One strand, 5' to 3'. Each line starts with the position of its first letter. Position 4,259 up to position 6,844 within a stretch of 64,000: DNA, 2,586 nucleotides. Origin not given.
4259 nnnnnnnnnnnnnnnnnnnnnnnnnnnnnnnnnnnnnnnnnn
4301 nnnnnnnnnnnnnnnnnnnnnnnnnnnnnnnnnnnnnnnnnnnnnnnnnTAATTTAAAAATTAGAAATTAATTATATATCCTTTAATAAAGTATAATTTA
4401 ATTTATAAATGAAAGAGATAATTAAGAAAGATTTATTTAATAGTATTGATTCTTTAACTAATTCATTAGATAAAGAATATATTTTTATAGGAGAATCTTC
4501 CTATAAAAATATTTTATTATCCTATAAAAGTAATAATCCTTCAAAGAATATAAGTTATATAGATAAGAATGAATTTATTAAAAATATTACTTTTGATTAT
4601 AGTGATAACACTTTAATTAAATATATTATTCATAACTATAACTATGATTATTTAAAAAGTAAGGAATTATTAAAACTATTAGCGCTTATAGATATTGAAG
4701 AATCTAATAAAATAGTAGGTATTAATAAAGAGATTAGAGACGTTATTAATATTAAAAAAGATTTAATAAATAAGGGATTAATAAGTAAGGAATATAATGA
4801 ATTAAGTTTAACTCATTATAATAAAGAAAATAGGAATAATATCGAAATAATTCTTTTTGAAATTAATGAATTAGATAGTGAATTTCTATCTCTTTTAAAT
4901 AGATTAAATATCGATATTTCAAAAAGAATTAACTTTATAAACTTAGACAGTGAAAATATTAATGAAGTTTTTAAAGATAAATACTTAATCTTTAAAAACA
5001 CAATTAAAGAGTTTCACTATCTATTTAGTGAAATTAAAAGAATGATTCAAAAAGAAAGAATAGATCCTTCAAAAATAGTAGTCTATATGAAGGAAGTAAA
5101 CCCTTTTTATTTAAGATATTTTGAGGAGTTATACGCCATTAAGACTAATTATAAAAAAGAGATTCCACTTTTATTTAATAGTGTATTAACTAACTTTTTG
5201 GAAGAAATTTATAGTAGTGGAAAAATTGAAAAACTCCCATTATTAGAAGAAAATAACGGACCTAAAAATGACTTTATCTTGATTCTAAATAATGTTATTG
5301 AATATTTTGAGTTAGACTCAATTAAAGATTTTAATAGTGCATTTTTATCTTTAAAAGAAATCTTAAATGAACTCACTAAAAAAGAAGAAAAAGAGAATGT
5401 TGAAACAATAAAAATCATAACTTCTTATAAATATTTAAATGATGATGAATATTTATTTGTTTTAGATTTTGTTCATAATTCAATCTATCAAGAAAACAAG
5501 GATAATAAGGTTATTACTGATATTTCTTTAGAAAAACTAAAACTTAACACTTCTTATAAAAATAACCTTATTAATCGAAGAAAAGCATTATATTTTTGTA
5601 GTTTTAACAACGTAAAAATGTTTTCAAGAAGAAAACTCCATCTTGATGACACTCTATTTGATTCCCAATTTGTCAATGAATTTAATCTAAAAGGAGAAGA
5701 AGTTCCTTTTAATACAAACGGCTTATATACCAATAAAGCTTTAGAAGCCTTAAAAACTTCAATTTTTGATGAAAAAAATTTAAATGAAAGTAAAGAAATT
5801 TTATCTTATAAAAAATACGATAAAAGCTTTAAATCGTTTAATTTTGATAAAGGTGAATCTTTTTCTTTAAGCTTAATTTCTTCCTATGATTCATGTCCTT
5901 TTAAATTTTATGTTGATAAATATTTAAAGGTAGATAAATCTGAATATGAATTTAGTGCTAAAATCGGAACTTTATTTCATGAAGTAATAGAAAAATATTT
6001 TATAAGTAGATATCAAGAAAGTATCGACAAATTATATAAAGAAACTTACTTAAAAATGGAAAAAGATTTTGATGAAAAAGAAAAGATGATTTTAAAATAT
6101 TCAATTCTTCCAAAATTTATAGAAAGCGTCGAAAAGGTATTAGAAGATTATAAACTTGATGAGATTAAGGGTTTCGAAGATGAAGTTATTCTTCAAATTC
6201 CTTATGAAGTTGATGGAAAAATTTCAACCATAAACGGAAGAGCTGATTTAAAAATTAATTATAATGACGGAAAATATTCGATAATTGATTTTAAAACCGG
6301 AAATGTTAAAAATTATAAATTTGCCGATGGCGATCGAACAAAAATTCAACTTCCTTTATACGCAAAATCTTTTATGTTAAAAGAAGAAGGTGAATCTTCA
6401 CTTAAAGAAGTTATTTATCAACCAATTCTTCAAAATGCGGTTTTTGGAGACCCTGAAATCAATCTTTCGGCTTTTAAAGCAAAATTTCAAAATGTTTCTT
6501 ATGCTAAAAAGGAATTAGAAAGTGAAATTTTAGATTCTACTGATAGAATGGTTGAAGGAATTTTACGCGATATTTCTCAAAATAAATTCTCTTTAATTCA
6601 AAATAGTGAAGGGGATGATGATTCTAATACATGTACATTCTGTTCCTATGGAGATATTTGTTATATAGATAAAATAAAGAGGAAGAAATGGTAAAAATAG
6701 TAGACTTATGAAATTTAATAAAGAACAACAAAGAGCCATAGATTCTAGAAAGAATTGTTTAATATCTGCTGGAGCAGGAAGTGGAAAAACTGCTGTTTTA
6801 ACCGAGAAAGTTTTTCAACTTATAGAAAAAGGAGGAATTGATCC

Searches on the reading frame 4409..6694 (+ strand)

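Call 57: search_protein_families(library=pfam, proteins=[window:4409-6694:+], max_evalue=0.001)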
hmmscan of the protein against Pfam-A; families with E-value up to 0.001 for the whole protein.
window:4409-6694:+ (761 aa): 1 family
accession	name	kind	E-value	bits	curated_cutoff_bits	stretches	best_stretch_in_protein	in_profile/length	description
PF12705.13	PDDEXK_1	-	2.4e-23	83.8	22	1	484-751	1-246/247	PD-(D/E)XK nuclease superfamily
